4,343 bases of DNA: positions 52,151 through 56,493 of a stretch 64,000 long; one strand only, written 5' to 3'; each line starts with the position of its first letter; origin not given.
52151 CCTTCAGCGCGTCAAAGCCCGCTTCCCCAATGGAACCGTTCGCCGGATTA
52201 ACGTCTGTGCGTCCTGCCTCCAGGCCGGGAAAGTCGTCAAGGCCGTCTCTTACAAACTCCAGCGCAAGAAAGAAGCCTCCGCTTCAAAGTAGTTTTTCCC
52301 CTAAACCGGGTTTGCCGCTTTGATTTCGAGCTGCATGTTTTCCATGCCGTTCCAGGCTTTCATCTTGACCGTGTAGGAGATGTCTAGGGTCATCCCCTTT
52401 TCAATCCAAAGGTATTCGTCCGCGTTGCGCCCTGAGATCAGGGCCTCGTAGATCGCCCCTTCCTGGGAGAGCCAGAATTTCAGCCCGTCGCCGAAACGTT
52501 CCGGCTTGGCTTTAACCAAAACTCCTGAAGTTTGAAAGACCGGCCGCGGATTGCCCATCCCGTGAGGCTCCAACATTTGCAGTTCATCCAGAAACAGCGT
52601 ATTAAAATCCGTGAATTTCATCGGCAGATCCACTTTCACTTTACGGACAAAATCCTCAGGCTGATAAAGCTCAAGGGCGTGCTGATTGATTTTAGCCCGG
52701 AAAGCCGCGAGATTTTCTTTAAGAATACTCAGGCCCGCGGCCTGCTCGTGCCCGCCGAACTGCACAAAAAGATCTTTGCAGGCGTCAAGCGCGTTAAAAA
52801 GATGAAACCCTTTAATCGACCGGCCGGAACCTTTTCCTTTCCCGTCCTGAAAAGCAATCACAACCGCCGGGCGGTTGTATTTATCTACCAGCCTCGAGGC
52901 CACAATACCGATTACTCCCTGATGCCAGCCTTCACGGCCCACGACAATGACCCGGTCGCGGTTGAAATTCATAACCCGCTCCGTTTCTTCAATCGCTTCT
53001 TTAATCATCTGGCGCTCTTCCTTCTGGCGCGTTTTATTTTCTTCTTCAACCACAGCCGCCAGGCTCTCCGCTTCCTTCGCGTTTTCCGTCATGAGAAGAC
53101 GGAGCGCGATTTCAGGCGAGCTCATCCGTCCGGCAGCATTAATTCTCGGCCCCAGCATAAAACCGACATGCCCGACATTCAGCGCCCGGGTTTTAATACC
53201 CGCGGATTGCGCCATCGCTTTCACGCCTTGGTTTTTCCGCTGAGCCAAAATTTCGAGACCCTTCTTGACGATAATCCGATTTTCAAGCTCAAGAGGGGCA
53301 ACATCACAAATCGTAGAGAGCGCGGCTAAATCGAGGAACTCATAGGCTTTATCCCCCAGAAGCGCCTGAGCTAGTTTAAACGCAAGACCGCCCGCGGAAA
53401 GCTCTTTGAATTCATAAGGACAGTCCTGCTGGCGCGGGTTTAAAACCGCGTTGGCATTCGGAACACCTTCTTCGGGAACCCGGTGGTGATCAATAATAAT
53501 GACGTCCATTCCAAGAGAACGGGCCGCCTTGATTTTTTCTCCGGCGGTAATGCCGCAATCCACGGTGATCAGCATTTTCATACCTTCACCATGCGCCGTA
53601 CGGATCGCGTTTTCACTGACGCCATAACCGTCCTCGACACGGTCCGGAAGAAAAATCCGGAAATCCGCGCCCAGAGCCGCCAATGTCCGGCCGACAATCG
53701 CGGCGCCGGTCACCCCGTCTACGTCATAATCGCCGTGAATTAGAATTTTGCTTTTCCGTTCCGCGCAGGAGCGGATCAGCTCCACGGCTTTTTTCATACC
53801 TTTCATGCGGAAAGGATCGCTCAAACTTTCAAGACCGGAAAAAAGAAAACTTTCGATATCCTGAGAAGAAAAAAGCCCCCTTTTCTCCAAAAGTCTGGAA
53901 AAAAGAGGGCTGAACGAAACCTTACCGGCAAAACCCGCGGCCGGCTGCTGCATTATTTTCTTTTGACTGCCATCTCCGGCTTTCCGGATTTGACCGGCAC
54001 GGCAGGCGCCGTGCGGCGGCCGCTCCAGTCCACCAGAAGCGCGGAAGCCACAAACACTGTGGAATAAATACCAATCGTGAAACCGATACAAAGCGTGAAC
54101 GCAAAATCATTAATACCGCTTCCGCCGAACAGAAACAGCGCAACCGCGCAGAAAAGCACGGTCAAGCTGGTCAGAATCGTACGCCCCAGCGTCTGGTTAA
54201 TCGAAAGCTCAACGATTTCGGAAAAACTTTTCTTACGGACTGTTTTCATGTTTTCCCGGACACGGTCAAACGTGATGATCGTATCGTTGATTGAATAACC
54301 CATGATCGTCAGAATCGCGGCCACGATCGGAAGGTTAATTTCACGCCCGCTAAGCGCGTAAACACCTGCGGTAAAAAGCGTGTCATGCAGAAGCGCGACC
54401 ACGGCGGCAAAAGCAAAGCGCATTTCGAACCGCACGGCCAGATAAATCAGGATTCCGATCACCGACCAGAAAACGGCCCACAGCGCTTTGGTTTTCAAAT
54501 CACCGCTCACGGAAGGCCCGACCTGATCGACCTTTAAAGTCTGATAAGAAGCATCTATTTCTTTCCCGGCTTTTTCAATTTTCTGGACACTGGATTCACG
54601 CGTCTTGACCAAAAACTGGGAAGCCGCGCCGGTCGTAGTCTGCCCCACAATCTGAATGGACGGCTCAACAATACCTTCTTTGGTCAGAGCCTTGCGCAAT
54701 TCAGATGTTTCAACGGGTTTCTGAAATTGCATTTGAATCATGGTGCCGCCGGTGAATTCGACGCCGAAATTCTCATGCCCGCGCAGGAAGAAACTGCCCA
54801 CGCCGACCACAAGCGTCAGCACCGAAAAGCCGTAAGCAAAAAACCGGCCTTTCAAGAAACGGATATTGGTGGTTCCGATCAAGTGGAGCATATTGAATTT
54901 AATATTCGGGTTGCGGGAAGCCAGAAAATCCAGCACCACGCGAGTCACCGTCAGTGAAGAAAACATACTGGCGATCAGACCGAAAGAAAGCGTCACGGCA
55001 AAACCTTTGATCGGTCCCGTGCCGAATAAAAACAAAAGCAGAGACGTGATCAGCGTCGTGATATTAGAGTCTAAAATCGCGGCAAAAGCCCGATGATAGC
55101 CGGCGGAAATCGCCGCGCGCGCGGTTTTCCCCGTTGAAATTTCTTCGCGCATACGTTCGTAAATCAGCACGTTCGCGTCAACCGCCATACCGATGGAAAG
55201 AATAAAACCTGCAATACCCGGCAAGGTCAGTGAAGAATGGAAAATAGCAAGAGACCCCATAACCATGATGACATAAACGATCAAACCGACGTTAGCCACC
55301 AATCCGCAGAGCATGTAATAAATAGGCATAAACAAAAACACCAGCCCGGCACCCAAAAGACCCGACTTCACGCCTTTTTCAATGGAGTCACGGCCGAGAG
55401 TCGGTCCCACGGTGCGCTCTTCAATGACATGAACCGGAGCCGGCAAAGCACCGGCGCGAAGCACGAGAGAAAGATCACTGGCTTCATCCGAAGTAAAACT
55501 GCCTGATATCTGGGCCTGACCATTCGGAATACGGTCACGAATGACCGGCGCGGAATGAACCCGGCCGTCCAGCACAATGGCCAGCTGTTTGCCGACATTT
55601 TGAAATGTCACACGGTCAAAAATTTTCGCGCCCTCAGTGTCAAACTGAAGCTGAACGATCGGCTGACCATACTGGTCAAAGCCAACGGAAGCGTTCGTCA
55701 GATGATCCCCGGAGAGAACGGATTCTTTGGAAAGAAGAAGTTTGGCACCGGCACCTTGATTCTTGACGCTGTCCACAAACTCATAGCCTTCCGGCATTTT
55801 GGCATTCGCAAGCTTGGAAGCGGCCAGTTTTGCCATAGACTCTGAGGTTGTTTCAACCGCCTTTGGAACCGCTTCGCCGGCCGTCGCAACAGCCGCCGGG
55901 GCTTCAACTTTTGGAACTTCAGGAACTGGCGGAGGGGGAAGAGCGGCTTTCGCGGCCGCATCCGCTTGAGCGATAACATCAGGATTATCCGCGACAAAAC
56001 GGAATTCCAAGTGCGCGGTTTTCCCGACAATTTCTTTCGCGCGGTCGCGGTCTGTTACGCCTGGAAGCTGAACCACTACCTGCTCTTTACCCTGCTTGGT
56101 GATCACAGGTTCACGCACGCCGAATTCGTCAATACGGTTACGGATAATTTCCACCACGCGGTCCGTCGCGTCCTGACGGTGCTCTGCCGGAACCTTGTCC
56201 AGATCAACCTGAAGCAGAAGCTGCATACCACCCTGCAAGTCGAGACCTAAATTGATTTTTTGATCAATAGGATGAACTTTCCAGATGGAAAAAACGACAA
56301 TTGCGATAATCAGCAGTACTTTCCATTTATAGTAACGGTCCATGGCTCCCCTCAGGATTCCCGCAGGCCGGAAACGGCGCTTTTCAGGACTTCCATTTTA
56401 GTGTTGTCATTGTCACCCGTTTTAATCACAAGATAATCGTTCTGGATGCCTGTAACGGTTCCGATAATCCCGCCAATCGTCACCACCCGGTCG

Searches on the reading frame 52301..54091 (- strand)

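Call 8: search_protein_families(library=pfam, proteins=[window:52301-54091:-], max_evalue=0.0001)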
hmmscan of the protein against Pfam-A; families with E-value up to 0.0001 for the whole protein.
window:52301-54091:- (596 aa): 3 families
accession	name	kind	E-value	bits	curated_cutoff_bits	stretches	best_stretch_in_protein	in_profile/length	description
PF01368.27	DHH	-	1.4e-25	90.4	28.1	1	115-257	1-122/125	DHH family, N-terminal domain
PF02272.25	DHHA1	-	1.2e-17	64.6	25.9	1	380-470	3-98/102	DHHA1 domain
PF17768.7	RecJ_OB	-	1.3e-17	64.3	27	1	487-591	1-106/107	RecJ OB domain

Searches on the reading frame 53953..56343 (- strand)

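Call 8: search_protein_families(library=pfam, proteins=[window:53953-56343:-], max_evalue=0.0001)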
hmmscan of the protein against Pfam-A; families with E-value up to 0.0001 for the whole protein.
window:53953-56343:- (796 aa): 5 families
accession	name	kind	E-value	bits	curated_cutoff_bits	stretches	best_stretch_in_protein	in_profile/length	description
PF02355.23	SecD_SecF_C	-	1.5e-83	279.3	20.5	2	589-774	2-187/189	Protein export membrane protein SecD/SecF, C-terminal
PF22599.2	SecDF_P1_head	-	1.6e-39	134.8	27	1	197-302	8-114/114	SecDF, P1 head subdomain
PF21760.3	SecD_1st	-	2.4e-26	91.4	27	1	61-118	2-59/60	Protein translocase subunit SecDF, P1 domain, N-terminal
PF07549.19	Sec_GG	-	6.9e-12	44.9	20.3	1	525-544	9-28/28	SecD/SecF GG Motif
PF03176.21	MMPL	-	4.5e-09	36.1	20.5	1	335-474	168-302/333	MMPL family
